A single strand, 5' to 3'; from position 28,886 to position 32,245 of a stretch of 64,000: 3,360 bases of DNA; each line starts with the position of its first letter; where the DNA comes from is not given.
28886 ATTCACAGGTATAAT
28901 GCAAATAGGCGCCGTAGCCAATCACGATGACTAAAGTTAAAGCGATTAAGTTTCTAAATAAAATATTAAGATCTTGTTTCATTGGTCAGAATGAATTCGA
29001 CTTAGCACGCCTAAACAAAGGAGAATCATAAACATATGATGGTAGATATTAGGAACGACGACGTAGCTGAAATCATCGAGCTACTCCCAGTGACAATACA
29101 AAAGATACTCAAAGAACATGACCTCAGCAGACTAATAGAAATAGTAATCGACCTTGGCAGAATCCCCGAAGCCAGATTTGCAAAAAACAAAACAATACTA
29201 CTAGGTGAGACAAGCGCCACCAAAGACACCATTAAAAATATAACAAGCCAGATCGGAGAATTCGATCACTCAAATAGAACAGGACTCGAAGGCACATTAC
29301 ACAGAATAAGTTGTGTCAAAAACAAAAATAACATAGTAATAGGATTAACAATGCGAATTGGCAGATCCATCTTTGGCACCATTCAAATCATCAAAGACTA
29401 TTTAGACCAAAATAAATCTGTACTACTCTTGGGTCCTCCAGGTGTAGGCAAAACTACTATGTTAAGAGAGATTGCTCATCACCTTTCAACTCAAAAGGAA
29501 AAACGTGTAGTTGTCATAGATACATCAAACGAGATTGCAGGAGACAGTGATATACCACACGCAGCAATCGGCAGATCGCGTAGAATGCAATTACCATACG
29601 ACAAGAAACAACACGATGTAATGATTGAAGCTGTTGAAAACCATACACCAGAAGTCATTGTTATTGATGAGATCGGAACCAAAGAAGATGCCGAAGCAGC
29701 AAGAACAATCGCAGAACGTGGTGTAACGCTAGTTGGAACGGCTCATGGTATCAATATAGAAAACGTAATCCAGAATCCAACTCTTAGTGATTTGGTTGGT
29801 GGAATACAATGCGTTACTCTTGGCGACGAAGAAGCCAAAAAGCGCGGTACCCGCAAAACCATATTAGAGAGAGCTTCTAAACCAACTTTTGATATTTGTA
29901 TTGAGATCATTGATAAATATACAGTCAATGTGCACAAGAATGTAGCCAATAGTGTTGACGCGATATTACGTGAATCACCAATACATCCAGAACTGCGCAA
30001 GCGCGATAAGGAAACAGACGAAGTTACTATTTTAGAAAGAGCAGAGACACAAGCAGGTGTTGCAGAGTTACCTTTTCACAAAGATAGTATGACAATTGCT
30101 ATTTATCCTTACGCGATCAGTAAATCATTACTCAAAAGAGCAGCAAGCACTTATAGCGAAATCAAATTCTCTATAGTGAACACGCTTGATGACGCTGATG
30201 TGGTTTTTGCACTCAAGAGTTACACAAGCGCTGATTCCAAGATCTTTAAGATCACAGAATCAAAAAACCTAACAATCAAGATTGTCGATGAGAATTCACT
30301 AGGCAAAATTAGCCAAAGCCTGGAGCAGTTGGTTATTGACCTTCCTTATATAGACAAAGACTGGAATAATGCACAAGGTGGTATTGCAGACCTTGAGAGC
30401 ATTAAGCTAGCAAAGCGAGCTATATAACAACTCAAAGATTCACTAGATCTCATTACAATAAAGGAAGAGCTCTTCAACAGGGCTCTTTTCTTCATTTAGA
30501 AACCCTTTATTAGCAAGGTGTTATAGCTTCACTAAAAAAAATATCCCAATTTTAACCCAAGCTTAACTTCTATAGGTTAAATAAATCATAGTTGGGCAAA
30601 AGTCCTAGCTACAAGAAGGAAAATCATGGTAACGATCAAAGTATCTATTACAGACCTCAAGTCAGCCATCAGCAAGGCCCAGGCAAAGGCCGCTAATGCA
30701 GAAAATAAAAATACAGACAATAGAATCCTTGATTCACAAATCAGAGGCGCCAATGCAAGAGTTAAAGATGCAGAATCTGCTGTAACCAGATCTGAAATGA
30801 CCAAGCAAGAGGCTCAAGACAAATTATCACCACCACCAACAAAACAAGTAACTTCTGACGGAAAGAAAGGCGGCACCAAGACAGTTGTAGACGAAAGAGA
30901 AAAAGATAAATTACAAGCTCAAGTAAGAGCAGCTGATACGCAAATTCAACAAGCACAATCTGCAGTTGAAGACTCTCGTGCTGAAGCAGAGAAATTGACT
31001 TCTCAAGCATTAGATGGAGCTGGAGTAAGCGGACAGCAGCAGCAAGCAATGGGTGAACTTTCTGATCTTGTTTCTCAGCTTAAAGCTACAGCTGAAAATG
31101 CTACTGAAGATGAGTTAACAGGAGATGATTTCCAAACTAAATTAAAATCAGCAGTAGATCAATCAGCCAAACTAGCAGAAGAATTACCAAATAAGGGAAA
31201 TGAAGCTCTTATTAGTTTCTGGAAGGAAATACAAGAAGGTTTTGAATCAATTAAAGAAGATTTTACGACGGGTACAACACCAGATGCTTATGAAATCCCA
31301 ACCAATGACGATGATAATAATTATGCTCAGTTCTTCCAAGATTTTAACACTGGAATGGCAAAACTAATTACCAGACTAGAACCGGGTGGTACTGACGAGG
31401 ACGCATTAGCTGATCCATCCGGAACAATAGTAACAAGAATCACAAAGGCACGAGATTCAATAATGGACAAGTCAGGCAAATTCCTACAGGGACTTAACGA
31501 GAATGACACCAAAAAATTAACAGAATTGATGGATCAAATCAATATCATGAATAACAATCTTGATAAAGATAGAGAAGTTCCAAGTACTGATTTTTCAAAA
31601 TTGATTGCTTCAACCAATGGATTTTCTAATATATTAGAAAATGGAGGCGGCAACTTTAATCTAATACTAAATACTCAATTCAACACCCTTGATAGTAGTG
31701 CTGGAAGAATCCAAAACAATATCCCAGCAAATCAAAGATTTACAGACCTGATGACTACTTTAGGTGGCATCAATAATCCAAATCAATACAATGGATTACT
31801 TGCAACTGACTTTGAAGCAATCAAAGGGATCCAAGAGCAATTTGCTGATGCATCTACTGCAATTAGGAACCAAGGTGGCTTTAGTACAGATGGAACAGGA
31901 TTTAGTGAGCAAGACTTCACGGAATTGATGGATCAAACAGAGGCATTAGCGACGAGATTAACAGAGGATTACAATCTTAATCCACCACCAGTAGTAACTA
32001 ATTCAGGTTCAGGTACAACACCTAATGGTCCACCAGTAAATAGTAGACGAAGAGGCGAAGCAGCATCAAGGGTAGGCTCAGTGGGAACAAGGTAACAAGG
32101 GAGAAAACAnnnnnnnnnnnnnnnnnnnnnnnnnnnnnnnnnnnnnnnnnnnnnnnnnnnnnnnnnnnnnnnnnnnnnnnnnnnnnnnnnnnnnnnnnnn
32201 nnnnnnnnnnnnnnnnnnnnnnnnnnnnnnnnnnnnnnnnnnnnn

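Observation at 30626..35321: Four-gene cluster of uncharacterised, signal-less coiled-coil proteins bracketed by two paralogs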

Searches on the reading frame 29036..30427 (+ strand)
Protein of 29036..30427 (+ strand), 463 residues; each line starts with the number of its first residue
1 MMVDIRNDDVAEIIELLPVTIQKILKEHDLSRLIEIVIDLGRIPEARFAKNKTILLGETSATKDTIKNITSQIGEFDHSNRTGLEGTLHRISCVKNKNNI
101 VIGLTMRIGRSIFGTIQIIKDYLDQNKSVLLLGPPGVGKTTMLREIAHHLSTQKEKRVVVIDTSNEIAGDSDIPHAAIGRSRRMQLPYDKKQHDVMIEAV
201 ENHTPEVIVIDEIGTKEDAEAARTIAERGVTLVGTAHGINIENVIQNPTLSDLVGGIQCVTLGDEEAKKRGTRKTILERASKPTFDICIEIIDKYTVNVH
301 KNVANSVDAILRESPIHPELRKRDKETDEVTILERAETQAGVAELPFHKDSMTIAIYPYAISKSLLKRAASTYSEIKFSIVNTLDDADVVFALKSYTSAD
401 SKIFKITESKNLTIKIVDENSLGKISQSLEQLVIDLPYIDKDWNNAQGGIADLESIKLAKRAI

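Call 18: search_protein_families(library=padloc, proteins=[window:29036-30427:+], max_evalue=0.1)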
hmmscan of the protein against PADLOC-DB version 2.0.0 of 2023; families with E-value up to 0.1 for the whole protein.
window:29036-30427:+ (463 aa): 23 families
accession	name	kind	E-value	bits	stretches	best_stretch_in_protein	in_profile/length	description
PDLC04140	mad8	-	1.7e-08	32.4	1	119-184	20-70/314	mads_8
PDLC03920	MkoA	-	2.7e-05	20.6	1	117-160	622-666/1112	-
PDLC00915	TRIP13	-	3.2e-05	21.5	1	129-215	66-144/302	TRIP13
PDLC02196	IetA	-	6.2e-05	20.6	1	118-151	114-147/374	-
PDLC05079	PDC-S73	-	0.00017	18.5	1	120-154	185-219/752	-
PDLC04789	PDC-S01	-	0.00029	18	1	117-152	8-43/375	-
PDLC00914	TRIP13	-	0.00047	17.7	1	116-170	61-115/302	TRIP13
PDLC04476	PDC-M16A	-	0.00048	16.6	1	116-160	13-59/691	-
PDLC03921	MkoA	-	0.00069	15.3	1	130-160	1046-1077/1607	-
PDLC04232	IetA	-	0.00073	17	1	124-151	114-141/330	-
PDLC02372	Nhi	-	0.00082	16.1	1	118-213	194-272/470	-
PDLC00125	GajB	-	0.00091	16.1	1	116-169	8-61/669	UrvD helicase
PDLC00305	PtuA1|PtuA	-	0.0019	15.6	1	130-207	27-106/392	AAA ATPase domain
PDLC02350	AbiO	-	0.002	15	1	119-175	191-240/468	AbiO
PDLC04790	PDC-S01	-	0.0021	14.8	1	117-168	18-65/422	-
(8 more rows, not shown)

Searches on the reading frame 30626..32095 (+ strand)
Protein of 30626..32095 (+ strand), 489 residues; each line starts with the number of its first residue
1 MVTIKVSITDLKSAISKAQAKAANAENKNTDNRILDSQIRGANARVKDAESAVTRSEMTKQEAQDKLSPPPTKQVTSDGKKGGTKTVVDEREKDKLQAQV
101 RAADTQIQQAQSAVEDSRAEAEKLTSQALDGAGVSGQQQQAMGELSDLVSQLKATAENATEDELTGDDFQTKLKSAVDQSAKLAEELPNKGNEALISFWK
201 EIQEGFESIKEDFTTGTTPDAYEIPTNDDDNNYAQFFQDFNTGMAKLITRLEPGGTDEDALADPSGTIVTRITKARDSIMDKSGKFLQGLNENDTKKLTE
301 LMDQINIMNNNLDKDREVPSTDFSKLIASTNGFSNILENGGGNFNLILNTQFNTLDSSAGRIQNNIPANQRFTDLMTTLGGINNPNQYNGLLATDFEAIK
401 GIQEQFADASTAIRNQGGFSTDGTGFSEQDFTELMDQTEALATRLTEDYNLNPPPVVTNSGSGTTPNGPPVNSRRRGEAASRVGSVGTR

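Call 3: search_protein_families(library=pfam, proteins=[window:30626-32095:+], max_evalue=1)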
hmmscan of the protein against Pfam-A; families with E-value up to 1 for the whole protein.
window:30626-32095:+ (489 aa): 2 families
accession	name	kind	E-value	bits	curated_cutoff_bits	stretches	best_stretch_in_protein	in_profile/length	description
PF24918.1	NET2A_C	-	0.12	12.6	27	0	105-207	27-114/180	NET2A, C-terminal domain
PF09730.14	BicD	-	0.22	10.1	27.9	1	5-190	195-377/718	Microtubule-associated protein Bicaudal-D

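Call 4: search_protein_families(library=ncbifam, proteins=[window:30626-32095:+], max_evalue=1)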
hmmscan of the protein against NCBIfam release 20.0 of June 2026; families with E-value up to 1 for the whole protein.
window:30626-32095:+ (489 aa): 2 families
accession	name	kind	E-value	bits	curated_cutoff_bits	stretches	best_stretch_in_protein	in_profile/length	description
TIGR02168.1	SMC_prok_B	equivalog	0.001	16.9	567.35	1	10-187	254-426/1181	chromosome segregation protein SMC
TIGR02169.1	SMC_prok_A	equivalog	0.24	9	729.4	1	90-213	688-808/1165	chromosome segregation protein SMC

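Call 12: find_homologous_proteins(query=window:30626-32095:+, max_evalue=0.001)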
Query window:30626-32095:+ (489 aa): 41 proteins with E <= 0.001 among 8000 candidates.
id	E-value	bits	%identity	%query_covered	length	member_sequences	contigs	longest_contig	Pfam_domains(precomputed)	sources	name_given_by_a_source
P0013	0.0e+0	1044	100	100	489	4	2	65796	-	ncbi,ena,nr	ncbi:MAG: hypothetical protein O3C63_00145 [Cyanobacteria bacterium]|nr:hypothetical protein [Cyanob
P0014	1.6e-197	675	83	80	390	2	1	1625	-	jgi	-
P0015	6.8e-120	419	49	92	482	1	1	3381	-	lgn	-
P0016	3.3e-117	410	49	92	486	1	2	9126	-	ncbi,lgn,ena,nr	ncbi:MAG: hypothetical protein OXU45_09060 [Candidatus Melainabacteria bacterium]|nr:hypothetical pr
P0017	4.8e-112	393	49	89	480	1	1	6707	-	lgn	-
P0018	5.5e-107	377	44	99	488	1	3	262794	-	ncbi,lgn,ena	-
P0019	2.8e-106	374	46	92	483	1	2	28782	-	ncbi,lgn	-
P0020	1.6e-105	372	47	92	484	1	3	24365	-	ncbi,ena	-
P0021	6.7e-105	370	45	93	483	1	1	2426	-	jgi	jgi:hypothetical protein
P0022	7.8e-103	363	45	93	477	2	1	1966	-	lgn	-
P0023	1.6e-91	326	48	76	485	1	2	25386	-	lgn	-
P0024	2.3e-73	266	41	79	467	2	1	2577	-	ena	-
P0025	2.0e-72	263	39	92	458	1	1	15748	-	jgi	jgi:hypothetical protein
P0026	2.8e-72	262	38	83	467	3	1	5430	-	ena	-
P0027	6.2e-72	261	39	87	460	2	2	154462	-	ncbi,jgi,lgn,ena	jgi:hypothetical protein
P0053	9.5e-47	178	31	94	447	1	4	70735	-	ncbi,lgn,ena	-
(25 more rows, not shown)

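Call 15: find_encoding_contigs(protein=P0027, flank=10000, max_places=2)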
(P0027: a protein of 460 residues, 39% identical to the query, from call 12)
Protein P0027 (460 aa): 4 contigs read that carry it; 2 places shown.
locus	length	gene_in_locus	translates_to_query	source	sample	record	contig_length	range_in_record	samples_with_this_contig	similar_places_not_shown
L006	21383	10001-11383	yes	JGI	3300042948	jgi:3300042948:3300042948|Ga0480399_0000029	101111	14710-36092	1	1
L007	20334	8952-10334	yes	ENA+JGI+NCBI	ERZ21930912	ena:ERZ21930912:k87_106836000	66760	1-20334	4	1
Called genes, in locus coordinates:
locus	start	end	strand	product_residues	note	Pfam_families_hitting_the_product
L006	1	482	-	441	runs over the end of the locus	PF00817:IMS, PF11799:IMS_C, PF13438:DUF4113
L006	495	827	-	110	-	PF00717:Peptidase_S24 (weak)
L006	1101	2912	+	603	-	-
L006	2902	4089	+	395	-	PF00932:LTD (weak)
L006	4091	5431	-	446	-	PF06689:zf-C4_ClpX, PF00493:MCM (weak), PF00004:AAA, PF07724:AAA_2, PF07728:AAA_5 (weak), PF13401:AAA_22 (faint), PF10431:ClpB_D2-small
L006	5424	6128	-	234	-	PF00574:CLP_protease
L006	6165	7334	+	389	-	PF01276:OKR_DC_1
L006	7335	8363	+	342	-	PF00037:Fer4 (faint), PF12797:Fer4_2 (faint), PF12837:Fer4_6 (faint), PF13187:Fer4_9 (weak), PF13237:Fer4_10 (weak), PF14697:Fer4_21 (weak), PF12838:Fer4_7 (weak), PF12617:LdpA_C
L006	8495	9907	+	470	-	PF19568:Spore_III_AA, PF25199:nSTAND_NTPase5 (faint), PF13604:AAA_30 (weak), PF20720:nSTAND3 (weak), PF00004:AAA, PF07724:AAA_2 (weak), PF13238:AAA_18 (weak), PF25516:PTPase, +2 more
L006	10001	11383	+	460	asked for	-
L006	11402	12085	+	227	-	-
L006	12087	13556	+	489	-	-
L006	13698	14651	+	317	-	-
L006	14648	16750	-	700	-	PF04851:ResIII, PF17757:UvrB_inter, PF27431:UvrB_3rd, PF00271:Helicase_C, PF12344:UvrB, PF02151:UVR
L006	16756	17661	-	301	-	PF10977:DUF2797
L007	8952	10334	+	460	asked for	-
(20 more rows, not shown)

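Call 16: find_encoding_contigs(protein=P0053, flank=10000, max_places=2)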
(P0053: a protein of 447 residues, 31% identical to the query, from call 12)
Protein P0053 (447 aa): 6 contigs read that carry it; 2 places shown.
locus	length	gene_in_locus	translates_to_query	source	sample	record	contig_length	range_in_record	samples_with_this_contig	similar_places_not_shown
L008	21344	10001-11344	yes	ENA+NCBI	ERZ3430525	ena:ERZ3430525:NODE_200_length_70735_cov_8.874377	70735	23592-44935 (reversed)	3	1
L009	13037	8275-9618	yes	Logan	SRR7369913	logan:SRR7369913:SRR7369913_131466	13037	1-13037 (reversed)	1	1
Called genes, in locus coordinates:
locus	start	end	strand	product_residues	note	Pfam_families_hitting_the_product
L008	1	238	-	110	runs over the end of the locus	PF00717:Peptidase_S24 (weak)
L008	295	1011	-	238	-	-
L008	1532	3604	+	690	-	-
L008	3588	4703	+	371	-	-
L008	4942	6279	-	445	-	PF06689:zf-C4_ClpX, PF00493:MCM (weak), PF00004:AAA, PF07724:AAA_2, PF07728:AAA_5 (weak), PF13401:AAA_22 (faint), PF10431:ClpB_D2-small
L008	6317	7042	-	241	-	PF00574:CLP_protease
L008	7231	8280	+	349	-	PF13237:Fer4_10 (weak), PF12838:Fer4_7 (weak), PF13187:Fer4_9 (weak), PF13484:Fer4_16 (faint), PF12617:LdpA_C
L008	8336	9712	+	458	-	PF19568:Spore_III_AA, PF20720:nSTAND3 (weak), PF25199:nSTAND_NTPase5 (faint), PF00004:AAA (weak), PF03266:NTPase_1 (faint), PF07728:AAA_5 (faint), PF13238:AAA_18 (faint), PF25516:PTPase, +2 more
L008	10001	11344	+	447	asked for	-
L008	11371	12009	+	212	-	-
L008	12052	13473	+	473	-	-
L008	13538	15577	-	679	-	PF00270:DEAD (faint), PF04851:ResIII, PF17757:UvrB_inter, PF27431:UvrB_3rd, PF00271:Helicase_C, PF12344:UvrB, PF02151:UVR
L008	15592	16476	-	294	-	PF10977:DUF2797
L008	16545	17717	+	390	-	PF13458:Peripla_BP_6, PF01094:ANF_receptor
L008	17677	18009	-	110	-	PF03091:CutA1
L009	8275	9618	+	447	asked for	-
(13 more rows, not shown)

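Call 18: search_protein_families(library=padloc, proteins=[window:30626-32095:+], max_evalue=0.1)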
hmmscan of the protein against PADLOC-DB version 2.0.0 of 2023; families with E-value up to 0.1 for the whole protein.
window:30626-32095:+ (489 aa): 1 family
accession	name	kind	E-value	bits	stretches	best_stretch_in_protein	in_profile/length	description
PDLC00553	JetC2|JetC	-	0.0041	13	1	13-202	356-535/1361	DUF3584 domain; MukB-like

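Call 19: search_protein_families(library=phrogs, proteins=[window:30626-32095:+], max_evalue=0.1)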
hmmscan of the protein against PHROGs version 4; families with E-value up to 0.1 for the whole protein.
window:30626-32095:+ (489 aa): 2 families
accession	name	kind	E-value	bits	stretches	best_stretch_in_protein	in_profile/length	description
phrog_5198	-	unknown function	0.075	14.2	0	90-117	3-30/57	-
phrog_21296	-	unknown function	0.077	14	0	94-161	18-77/147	-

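Call 45: search_solved_structures(query=A3, max_evalue=1)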
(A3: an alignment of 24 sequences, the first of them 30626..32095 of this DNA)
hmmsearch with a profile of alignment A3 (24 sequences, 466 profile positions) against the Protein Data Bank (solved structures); distinct sequences matched with E-value up to 1: 9.
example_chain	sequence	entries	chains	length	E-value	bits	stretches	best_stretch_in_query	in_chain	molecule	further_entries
2d3e_A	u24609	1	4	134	0.0029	19.7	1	4-66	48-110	General control protein GCN4 and Tropomyosin 1 alpha chain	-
2efr_A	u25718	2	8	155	0.0078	18.2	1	4-66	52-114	General control protein GCN4 and Tropomyosin 1 alpha chain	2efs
8q4g_G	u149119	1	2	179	0.012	17.6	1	4-66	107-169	Tropomyosin alpha-1 chain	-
8zbk_R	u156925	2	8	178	0.014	17.4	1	4-66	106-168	Tropomyosin alpha-1 chain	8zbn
7nep_P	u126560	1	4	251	0.028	16.4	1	4-66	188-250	Tropomyosin alpha-1 chain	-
9ugr_A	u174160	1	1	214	0.032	16.2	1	240-423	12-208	Syn-F4-Link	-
4oyd_B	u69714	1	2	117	0.047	15.7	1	111-172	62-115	Computationally designed Inhibitor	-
3ren_A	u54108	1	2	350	0.08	14.9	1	271-397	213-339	Glycosyl hydrolase, family 8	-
2oqm_A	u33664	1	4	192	0.36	12.7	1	268-395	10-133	Hypothetical protein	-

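Call 80: find_related_loci(query=A3, collection=viral_contigs, flank=5000)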
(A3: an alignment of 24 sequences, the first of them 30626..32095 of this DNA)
Query A3 (489 aa) in viral_contigs; peptide patterns used: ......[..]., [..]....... (x = any residue, [..] = any of these).
227 stretches matched a pattern, but none encodes a relative of the query by tblastn (E <= 1e-3).
